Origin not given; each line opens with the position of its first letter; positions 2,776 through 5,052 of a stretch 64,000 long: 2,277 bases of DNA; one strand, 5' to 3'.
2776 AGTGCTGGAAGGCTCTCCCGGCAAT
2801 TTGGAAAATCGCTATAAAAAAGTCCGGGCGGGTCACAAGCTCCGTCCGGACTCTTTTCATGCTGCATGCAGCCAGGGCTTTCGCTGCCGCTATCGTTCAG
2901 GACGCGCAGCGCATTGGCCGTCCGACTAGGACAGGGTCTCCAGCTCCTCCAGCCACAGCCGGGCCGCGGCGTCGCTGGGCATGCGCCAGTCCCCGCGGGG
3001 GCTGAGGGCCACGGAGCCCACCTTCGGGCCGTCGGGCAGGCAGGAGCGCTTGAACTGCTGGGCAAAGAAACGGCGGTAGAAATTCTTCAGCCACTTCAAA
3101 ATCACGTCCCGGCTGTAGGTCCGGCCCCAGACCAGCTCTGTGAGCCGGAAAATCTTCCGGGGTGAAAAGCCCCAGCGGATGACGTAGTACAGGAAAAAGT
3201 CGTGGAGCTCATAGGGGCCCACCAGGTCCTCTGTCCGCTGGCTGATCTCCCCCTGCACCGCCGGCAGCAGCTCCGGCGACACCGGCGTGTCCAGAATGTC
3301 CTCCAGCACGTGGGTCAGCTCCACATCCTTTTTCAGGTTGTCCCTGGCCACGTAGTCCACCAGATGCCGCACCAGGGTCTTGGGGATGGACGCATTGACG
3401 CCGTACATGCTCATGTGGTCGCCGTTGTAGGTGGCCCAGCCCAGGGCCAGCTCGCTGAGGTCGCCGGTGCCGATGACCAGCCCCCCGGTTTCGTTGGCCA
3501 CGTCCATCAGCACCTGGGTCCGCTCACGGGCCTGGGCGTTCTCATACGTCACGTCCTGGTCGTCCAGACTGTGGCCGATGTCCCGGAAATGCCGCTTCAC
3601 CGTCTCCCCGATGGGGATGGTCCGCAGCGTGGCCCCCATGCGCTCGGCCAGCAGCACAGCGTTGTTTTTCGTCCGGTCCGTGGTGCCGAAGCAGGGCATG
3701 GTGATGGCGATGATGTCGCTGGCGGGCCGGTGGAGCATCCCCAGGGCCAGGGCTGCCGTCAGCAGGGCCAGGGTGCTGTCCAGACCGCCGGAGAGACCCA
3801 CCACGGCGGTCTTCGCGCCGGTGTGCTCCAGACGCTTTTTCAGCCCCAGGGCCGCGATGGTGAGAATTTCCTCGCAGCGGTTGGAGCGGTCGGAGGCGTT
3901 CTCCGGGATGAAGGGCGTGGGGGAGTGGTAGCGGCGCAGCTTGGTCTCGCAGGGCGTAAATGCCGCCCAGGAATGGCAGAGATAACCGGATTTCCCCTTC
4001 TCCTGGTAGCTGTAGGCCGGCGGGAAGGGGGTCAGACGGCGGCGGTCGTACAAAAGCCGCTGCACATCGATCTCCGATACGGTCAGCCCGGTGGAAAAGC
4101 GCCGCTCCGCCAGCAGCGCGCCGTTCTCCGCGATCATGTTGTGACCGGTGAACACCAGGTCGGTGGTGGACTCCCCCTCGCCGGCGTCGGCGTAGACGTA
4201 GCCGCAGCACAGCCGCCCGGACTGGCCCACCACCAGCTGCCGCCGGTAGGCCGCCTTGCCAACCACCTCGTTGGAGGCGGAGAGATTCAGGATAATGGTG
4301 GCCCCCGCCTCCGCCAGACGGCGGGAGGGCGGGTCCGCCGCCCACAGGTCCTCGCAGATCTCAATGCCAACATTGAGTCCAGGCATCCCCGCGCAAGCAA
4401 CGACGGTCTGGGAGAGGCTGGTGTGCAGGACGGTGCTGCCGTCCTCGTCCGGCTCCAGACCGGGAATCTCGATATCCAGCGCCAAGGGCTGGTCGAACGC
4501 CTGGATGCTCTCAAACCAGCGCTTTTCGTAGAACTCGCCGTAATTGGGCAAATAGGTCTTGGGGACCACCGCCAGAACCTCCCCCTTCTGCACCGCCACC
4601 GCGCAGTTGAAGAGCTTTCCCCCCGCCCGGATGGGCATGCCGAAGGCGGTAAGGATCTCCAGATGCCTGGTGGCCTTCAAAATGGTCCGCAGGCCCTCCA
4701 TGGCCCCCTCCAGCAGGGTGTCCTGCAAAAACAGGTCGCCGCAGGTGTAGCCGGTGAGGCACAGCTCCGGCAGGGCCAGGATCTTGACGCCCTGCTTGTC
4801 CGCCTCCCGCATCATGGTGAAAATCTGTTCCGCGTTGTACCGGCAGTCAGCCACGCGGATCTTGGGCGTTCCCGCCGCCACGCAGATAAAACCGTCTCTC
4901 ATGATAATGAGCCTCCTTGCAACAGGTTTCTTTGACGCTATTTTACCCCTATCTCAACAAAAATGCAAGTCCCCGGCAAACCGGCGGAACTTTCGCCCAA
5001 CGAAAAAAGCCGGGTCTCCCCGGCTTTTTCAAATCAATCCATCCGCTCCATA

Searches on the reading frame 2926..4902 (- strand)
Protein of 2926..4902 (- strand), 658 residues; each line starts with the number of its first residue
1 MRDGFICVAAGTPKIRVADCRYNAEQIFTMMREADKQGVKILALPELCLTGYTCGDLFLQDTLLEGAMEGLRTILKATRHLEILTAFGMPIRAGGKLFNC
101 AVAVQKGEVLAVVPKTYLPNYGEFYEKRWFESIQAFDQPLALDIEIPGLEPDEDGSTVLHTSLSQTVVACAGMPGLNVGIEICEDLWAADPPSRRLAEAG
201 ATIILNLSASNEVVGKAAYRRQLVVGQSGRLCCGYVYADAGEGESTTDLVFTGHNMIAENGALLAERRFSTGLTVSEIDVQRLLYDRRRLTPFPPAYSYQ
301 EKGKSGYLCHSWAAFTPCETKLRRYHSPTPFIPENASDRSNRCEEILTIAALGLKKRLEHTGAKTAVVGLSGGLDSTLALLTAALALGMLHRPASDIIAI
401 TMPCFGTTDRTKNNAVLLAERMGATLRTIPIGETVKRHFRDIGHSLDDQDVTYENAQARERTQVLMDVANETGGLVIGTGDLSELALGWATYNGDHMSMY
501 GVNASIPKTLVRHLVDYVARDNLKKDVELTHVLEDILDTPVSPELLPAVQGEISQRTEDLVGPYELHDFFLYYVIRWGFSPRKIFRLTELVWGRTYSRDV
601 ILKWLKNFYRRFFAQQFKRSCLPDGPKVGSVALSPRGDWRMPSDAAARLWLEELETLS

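Call 31: find_encoding_contigs(protein=window:2926-4902:-, flank=2500, max_places=10)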
Protein window:2926-4902:- (658 aa): 22 contigs read that carry it; 10 places shown.
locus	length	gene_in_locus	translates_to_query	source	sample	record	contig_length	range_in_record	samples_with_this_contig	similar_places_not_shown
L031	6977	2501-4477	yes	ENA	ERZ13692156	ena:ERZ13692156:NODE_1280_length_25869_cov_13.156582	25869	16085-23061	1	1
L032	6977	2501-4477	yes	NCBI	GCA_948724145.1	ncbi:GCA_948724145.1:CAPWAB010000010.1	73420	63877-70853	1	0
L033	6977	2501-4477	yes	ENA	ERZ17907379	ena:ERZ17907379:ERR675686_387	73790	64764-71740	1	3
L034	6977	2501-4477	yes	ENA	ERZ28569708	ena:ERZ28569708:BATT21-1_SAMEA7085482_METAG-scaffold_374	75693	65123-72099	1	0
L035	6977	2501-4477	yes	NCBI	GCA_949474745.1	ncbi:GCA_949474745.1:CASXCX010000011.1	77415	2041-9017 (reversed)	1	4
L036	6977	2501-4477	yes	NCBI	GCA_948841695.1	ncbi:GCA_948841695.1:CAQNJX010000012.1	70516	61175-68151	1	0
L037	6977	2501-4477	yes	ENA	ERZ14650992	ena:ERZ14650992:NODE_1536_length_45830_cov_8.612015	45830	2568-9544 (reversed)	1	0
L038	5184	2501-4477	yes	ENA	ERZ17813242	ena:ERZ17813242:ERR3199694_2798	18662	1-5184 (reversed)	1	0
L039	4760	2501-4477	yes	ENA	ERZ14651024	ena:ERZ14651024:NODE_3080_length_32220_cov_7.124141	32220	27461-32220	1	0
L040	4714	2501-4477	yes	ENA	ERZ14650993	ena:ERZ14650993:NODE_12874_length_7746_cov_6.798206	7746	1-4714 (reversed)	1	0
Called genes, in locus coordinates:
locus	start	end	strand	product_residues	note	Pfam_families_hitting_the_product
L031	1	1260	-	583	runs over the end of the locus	PF00664:ABC_membrane, PF00005:ABC_tran, PF02463:SMC_N (weak)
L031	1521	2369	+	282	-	PF02645:DegV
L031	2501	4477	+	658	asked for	PF00795:CN_hydrolase, PF02540:NAD_synthase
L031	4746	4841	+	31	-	-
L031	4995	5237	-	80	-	-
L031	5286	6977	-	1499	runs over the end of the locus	?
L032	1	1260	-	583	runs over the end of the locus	PF00664:ABC_membrane, PF00005:ABC_tran, PF02463:SMC_N (weak)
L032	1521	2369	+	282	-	PF02645:DegV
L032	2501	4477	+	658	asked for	PF00795:CN_hydrolase, PF02540:NAD_synthase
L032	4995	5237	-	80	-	-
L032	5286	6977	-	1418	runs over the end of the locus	?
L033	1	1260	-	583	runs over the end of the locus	PF00664:ABC_membrane, PF00005:ABC_tran, PF02463:SMC_N (weak)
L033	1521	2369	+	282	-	PF02645:DegV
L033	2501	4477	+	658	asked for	PF00795:CN_hydrolase, PF02540:NAD_synthase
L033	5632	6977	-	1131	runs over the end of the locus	?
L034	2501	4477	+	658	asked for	PF00795:CN_hydrolase, PF02540:NAD_synthase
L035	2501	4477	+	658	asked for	PF00795:CN_hydrolase, PF02540:NAD_synthase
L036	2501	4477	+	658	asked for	PF00795:CN_hydrolase, PF02540:NAD_synthase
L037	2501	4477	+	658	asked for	PF00795:CN_hydrolase, PF02540:NAD_synthase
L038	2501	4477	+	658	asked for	PF00795:CN_hydrolase, PF02540:NAD_synthase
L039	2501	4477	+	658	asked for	PF00795:CN_hydrolase, PF02540:NAD_synthase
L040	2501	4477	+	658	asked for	PF00795:CN_hydrolase, PF02540:NAD_synthase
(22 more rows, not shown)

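Call 47: find_homologous_proteins(query=window:2926-4902:-, max_evalue=1e-100)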
Query window:2926-4902:- (658 aa): 8000 proteins with E <= 1e-100 among 8000 candidates; the best 120 are listed.
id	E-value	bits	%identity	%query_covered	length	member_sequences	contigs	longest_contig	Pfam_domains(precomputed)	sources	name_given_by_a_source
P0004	0.0e+0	1513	100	100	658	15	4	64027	PF00795.28,PF02540.24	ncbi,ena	-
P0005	0.0e+0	1443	97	100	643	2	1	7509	PF00795.28,PF02540.24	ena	-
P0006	0.0e+0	1396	91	100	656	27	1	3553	PF00795.28,PF02540.24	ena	-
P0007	0.0e+0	1344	88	100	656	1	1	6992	PF00795.28,PF02540.24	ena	-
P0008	0.0e+0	1330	87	100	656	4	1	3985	PF00795.28,PF02540.24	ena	-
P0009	0.0e+0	1329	87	100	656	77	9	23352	PF00795.28,PF02540.24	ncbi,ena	-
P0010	0.0e+0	1324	87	100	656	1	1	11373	PF00795.28,PF02540.24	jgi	-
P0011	0.0e+0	1319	86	100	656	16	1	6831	PF00795.28,PF02540.24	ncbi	-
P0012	0.0e+0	1316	86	100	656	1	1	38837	PF00795.28,PF02540.24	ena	-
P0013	0.0e+0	1315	86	100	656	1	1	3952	PF00795.28,PF02540.24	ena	-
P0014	0.0e+0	1315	86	100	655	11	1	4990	PF00795.28,PF02540.24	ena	-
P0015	0.0e+0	1310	86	100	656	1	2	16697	PF00795.28,PF02540.24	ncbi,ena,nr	ncbi:MAG: NAD(+) synthase [Oscillospiraceae bacterium]|nr:NAD(+) synthase [Oscillospiraceae bacteriu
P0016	0.0e+0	1309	86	100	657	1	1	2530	PF00795.28,PF02540.24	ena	-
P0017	0.0e+0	1306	85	100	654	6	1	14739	PF00795.28,PF02540.24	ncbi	-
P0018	0.0e+0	1293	85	100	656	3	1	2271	PF00795.28,PF02540.24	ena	-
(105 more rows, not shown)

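Call 48: find_encoding_contigs(protein=P0009, flank=2500, max_places=8)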
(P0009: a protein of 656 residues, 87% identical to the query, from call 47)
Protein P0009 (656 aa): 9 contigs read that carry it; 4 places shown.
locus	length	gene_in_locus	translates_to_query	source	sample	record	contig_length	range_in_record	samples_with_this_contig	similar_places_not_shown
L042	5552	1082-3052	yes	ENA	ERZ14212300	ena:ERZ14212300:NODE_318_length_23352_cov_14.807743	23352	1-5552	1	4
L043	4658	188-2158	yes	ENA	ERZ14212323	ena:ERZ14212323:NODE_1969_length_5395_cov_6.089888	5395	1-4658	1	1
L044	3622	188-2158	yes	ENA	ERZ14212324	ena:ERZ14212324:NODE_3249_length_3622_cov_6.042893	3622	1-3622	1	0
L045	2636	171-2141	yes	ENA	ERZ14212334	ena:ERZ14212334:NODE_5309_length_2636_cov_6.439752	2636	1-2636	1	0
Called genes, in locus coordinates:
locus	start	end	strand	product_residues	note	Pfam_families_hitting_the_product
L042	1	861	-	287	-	?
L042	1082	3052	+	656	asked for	PF00795:CN_hydrolase, PF02540:NAD_synthase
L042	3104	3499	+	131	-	PF14539:DUF4442 (weak), PF13622:4HBT_3 (weak), PF03061:4HBT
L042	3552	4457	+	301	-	PF20251:Big_14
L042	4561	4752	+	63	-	-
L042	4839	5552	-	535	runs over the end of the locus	PF01554:MatE (faint), PF01943:Polysacc_synt, PF13440:Polysacc_synt_3 (weak), PF03023:MurJ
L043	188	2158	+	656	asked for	PF00795:CN_hydrolase, PF02540:NAD_synthase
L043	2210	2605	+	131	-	PF14539:DUF4442 (weak), PF13622:4HBT_3 (weak), PF03061:4HBT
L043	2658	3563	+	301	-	PF20251:Big_14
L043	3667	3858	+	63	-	-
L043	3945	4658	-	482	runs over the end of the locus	?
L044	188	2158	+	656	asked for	PF00795:CN_hydrolase, PF02540:NAD_synthase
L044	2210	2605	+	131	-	PF14539:DUF4442 (weak), PF13622:4HBT_3 (weak), PF03061:4HBT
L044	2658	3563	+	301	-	PF20251:Big_14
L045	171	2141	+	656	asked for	PF00795:CN_hydrolase, PF02540:NAD_synthase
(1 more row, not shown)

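Call 49: find_encoding_contigs(protein=P0005, flank=2500, max_places=4)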
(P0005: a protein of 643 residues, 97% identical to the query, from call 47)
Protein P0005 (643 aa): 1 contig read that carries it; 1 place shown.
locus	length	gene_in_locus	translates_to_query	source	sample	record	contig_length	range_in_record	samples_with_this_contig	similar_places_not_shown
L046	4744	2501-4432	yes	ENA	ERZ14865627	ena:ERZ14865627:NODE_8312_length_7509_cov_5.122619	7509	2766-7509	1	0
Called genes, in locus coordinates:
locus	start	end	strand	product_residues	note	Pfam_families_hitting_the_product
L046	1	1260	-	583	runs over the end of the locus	PF00664:ABC_membrane, PF00005:ABC_tran, PF02463:SMC_N (weak)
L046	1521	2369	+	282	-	PF02645:DegV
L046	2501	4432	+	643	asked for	PF00795:CN_hydrolase, PF02540:NAD_synthase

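Call 50: find_encoding_contigs(protein=P0012, flank=2500, max_places=4)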
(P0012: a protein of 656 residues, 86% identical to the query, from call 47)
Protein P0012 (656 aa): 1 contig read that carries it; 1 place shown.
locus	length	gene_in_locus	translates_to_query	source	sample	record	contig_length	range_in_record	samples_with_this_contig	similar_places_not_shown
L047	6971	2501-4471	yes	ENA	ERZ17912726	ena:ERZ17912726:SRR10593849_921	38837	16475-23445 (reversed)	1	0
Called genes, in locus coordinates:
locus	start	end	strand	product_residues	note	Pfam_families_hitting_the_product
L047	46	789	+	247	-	PF00106:adh_short, PF08659:KR, PF23441:SDR, PF13561:adh_short_C2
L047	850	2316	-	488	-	PF00270:DEAD, PF04851:ResIII (weak), PF00271:Helicase_C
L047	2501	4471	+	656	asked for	PF00795:CN_hydrolase, PF02540:NAD_synthase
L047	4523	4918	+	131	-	PF14539:DUF4442, PF13622:4HBT_3 (weak), PF03061:4HBT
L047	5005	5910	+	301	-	PF20251:Big_14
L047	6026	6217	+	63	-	-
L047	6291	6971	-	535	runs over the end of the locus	PF01943:Polysacc_synt, PF13440:Polysacc_synt_3 (weak), PF03023:MurJ, PF01554:MatE (weak)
